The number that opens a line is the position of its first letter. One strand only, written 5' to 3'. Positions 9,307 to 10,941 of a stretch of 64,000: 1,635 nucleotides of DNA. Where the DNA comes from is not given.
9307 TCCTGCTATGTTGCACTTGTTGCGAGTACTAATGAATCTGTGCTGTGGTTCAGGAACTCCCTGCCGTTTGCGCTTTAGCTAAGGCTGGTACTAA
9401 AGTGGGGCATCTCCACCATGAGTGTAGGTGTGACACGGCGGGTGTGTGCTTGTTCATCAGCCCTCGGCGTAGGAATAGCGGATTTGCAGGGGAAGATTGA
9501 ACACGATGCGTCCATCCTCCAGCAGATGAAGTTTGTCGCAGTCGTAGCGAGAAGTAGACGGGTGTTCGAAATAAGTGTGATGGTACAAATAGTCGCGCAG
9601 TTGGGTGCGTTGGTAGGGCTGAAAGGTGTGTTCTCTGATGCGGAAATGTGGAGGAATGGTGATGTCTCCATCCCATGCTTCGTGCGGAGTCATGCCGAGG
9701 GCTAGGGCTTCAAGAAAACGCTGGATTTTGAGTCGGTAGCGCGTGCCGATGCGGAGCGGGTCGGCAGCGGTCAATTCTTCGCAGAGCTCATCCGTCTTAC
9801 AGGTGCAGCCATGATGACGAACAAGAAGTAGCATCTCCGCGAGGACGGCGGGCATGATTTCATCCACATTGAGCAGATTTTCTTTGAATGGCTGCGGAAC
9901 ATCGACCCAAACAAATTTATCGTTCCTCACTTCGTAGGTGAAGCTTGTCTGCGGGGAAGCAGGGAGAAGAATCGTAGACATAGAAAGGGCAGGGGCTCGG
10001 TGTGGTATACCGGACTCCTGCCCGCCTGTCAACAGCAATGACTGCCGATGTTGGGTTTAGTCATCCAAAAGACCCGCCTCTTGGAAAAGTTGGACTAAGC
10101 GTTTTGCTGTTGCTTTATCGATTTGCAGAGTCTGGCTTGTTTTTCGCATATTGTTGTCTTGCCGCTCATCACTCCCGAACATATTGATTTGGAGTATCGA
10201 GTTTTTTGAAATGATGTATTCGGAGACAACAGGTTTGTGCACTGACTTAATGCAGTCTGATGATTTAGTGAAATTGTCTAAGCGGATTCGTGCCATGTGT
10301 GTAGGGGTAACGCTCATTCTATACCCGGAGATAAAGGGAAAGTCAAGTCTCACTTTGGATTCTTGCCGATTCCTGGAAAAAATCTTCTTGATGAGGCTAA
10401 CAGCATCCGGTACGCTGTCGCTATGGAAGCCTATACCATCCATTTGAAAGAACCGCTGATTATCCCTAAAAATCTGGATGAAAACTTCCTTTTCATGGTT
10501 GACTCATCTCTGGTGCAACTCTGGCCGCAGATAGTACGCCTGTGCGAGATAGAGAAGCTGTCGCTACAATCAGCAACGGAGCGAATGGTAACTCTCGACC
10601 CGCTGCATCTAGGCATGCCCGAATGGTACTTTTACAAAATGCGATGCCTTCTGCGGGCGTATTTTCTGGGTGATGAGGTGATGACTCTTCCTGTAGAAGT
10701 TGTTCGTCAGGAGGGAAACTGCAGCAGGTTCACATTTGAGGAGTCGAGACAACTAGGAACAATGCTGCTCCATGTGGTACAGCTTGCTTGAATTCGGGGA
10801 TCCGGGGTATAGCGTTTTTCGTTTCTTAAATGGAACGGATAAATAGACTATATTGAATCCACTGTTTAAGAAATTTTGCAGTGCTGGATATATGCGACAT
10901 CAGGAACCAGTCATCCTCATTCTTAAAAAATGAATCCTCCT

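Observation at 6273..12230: AT-rich island with two convergent KAP-family NTPases bracketing three small ORFs, inserted just downstream of groESL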

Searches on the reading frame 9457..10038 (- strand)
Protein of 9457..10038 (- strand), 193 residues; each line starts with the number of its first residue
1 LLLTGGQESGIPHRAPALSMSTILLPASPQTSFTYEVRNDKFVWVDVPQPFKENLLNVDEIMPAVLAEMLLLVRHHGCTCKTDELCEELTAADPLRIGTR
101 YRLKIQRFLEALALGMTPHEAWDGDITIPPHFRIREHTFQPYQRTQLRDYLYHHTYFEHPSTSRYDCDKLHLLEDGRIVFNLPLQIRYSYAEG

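Call 3: search_protein_families(library=pfam, proteins=[window:9457-10038:-], max_evalue=0.1)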
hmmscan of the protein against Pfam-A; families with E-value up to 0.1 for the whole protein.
window:9457-10038:- (193 aa): 2 families
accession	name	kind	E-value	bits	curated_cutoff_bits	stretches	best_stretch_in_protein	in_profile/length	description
PF09561.16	RE_HpaII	-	7.4e-24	85.2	25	1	50-188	213-359/359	HpaII restriction endonuclease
PF00860.26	Xan_ur_permease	-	0.018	14.2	27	1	22-90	195-263/389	Permease family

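Call 4: search_protein_families(library=padloc, proteins=[window:9457-10038:-], max_evalue=0.1)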
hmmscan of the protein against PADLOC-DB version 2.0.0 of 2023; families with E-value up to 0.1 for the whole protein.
window:9457-10038:- (193 aa): 1 family
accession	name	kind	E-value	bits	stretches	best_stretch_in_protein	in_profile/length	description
PDLC03563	REase_II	-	5.7e-19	66.3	1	42-188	210-364/366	Type II restriction enzyme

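Call 26: search_solved_structures(query=window:9457-10038:-, max_evalue=1, show_alignments=1)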
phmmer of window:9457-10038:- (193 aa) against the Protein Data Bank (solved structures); distinct sequences matched with E-value up to 1: 0.

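Call 27: search_protein_families(library=ncbifam, proteins=[window:9457-9981:-], max_evalue=0.1)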
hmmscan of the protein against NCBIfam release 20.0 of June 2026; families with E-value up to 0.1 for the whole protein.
window:9457-9981:- (174 aa): 0 families

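Call 68: search_protein_families(library=phrogs, proteins=[window:9457-9981:-], max_evalue=0.01)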
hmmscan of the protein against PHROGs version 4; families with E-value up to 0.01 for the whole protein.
window:9457-9981:- (174 aa): 0 families

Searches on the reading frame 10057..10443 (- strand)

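Call 3: search_protein_families(library=pfam, proteins=[window:10057-10443:-], max_evalue=0.1)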
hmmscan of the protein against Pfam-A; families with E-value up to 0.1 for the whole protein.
window:10057-10443:- (128 aa): 1 family
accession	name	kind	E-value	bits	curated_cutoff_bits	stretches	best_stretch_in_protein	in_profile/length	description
PF08878.16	HamA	-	0.041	14.2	25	1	15-61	151-197/230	HamA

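Call 4: search_protein_families(library=padloc, proteins=[window:10057-10443:-], max_evalue=0.1)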
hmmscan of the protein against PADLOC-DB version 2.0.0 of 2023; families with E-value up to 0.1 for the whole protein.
window:10057-10443:- (128 aa): 0 families

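Call 27: search_protein_families(library=ncbifam, proteins=[window:10057-10443:-], max_evalue=0.1)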
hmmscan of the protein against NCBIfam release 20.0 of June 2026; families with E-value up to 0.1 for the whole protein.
window:10057-10443:- (128 aa): 1 family
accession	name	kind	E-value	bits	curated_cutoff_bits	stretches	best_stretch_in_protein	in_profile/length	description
TIGR00578.1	ku70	superfamily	0.033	12.5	194.25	1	58-121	35-99/586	ATP-dependent DNA helicase II, 70 kDa subunit (ku70)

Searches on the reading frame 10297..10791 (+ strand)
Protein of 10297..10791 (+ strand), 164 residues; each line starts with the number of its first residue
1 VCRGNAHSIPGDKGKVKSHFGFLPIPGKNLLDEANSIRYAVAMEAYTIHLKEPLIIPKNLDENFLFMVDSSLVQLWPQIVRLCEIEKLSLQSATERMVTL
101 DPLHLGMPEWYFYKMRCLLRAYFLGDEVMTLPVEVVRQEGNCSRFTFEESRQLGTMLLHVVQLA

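Call 3: search_protein_families(library=pfam, proteins=[window:10297-10791:+], max_evalue=0.1)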
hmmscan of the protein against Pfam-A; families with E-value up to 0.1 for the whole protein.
window:10297-10791:+ (164 aa): 0 families

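Call 4: search_protein_families(library=padloc, proteins=[window:10297-10791:+], max_evalue=0.1)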
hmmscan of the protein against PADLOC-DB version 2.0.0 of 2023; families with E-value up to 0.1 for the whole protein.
window:10297-10791:+ (164 aa): 0 families

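Call 27: search_protein_families(library=ncbifam, proteins=[window:10297-10791:+], max_evalue=0.1)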
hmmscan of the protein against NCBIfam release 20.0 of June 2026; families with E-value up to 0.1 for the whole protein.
window:10297-10791:+ (164 aa): 0 families

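Call 59: find_homologous_proteins(query=window:10297-10791:+, max_evalue=0.01)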
Query window:10297-10791:+ (164 aa): 43 proteins with E <= 0.01 among 55 candidates.
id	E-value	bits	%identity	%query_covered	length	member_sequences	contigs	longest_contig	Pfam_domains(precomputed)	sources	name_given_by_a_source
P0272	2.8e-82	292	82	100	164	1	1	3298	-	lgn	-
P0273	6.5e-75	268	100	74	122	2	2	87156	-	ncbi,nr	ncbi:MAG: hypothetical protein MJ051_00130 [Akkermansia sp.]|nr:hypothetical protein [Akkermansia sp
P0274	3.8e-74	266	74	100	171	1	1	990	-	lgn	-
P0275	2.8e-70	253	73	99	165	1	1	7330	-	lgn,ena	-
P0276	2.8e-64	234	85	78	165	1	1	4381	-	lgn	-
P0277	9.7e-63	229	80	82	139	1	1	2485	-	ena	-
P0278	1.3e-62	228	84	78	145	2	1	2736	-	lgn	-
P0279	6.4e-62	226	69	99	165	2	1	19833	-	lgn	-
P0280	1.0e-59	219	77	78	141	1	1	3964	-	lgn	-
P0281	1.1e-58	215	75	82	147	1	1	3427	-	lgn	-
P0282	2.0e-56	208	64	98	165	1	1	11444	-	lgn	-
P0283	2.8e-56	208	71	82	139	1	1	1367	-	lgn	-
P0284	4.7e-56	207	77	74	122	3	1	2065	-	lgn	-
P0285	2.0e-55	205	73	78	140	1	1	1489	-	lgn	-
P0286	2.8e-55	204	76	74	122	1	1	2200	-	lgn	-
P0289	9.3e-55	203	75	74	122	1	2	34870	-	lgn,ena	-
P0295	1.5e-49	186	71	74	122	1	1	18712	-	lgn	-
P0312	1.4e-38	150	63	73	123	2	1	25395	-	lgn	-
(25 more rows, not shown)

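Call 60: find_encoding_contigs(protein=P0289, flank=10000, max_places=2)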
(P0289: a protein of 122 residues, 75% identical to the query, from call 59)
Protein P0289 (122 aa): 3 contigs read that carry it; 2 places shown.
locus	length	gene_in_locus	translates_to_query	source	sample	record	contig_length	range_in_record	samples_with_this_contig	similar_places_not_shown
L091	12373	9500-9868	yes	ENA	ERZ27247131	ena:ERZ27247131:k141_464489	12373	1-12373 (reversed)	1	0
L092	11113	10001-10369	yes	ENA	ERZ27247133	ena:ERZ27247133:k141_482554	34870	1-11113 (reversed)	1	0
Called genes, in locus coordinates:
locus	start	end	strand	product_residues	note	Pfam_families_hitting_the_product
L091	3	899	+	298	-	?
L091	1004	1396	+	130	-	-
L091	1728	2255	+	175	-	-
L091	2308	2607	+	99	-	-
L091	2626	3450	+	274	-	PF01503:PRA-PH (faint), PF03819:MazG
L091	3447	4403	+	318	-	-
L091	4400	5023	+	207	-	PF00440:TetR_N, PF17939:TetR_C_30 (weak)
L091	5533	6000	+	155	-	-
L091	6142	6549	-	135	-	PF03852:Vsr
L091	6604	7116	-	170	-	PF09561:RE_HpaII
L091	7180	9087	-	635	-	PF09848:SLFN-g3_helicase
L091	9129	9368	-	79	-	PF13560:HTH_31, PF01381:HTH_3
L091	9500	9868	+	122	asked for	-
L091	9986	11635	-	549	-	PF00118:Cpn60_TCP1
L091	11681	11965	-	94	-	PF00166:Cpn10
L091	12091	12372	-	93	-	?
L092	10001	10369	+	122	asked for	-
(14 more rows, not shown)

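Call 61: find_encoding_contigs(protein=P0312, flank=10000, max_places=2)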
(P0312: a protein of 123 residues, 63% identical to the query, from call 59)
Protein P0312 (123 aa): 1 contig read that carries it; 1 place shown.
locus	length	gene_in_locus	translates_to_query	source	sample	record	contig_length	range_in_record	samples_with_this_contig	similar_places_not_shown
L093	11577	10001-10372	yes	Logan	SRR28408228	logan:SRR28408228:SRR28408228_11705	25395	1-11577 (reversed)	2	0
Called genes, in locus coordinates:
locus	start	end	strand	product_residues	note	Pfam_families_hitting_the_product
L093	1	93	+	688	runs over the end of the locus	PF03235:GmrSD_N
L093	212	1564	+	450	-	PF02463:SMC_N (weak), PF13175:AAA_15 (weak), PF13476:AAA_23, PF13304:AAA_21, PF13175:AAA_15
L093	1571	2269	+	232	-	-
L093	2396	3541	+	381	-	-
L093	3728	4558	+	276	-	PF09407:AbiEi_1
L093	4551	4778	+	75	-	PF08843:AbiEii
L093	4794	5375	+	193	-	PF08843:AbiEii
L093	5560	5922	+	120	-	PF13560:HTH_31, PF01381:HTH_3 (faint)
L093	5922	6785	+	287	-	PF06114:Peptidase_M78 (faint)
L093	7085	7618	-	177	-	PF09561:RE_HpaII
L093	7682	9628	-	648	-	PF09848:SLFN-g3_helicase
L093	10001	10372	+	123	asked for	-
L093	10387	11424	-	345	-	PF05066:HARE-HTH, PF25318:WHD_GDS1 (faint), PF05066:HARE-HTH, PF04471:Mrr_cat, PF22722:NA-iREase1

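Call 62: find_encoding_contigs(protein=P0279, flank=10000, max_places=2)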
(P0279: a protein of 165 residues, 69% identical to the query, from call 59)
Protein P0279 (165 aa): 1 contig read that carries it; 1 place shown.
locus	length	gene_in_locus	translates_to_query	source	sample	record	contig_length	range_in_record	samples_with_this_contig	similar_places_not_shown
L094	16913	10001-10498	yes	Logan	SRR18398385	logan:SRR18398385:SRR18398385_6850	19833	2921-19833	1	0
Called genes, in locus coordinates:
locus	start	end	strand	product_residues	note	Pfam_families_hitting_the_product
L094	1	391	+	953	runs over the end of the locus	PF13191:AAA_16 (faint), PF13401:AAA_22 (faint)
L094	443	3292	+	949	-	PF00962:A_deaminase (faint)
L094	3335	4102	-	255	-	PF13521:AAA_28 (weak)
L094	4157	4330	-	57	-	-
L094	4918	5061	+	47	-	-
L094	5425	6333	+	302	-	-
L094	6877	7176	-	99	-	-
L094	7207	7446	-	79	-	-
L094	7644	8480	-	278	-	-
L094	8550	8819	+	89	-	-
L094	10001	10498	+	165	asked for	-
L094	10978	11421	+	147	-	PF05656:DUF805 (weak)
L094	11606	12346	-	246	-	-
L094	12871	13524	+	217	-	-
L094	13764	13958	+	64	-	-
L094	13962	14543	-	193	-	-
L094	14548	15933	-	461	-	PF13304:AAA_21, PF13175:AAA_15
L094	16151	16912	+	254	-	?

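Call 80: find_encoding_contigs(protein=P0295, flank=10000, max_places=2)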
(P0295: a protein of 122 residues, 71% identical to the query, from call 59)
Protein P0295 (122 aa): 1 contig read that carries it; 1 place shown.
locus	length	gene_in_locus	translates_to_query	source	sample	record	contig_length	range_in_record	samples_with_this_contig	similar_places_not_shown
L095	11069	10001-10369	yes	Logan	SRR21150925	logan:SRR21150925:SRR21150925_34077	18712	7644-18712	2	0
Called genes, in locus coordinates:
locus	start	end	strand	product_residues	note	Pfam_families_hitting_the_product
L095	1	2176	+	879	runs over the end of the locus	PF07693:KAP_NTPase, PF13191:AAA_16 (weak), PF13401:AAA_22 (weak)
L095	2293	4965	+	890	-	PF13191:AAA_16 (faint), PF07693:KAP_NTPase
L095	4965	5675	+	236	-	-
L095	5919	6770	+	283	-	-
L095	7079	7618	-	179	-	PF09561:RE_HpaII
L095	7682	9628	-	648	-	PF09848:SLFN-g3_helicase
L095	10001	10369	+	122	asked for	-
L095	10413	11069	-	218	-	?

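Call 81: find_encoding_contigs(protein=P0282, flank=10000, max_places=2)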
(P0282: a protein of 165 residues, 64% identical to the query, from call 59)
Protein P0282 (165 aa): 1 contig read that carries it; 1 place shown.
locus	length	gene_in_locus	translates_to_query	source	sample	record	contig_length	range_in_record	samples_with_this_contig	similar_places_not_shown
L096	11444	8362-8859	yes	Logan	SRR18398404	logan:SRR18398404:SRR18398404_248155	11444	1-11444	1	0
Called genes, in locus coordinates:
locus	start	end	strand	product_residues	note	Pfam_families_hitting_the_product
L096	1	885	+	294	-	?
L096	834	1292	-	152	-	-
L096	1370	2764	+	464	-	PF10592:AIPR (faint)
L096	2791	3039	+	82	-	-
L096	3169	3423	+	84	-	-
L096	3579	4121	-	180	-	-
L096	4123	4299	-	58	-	-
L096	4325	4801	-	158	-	-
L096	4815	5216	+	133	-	-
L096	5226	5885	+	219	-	-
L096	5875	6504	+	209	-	-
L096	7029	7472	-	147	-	PF03852:Vsr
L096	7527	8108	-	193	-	PF09561:RE_HpaII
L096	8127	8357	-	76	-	-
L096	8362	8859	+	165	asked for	-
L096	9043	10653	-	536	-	PF13304:AAA_21, PF13175:AAA_15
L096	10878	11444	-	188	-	?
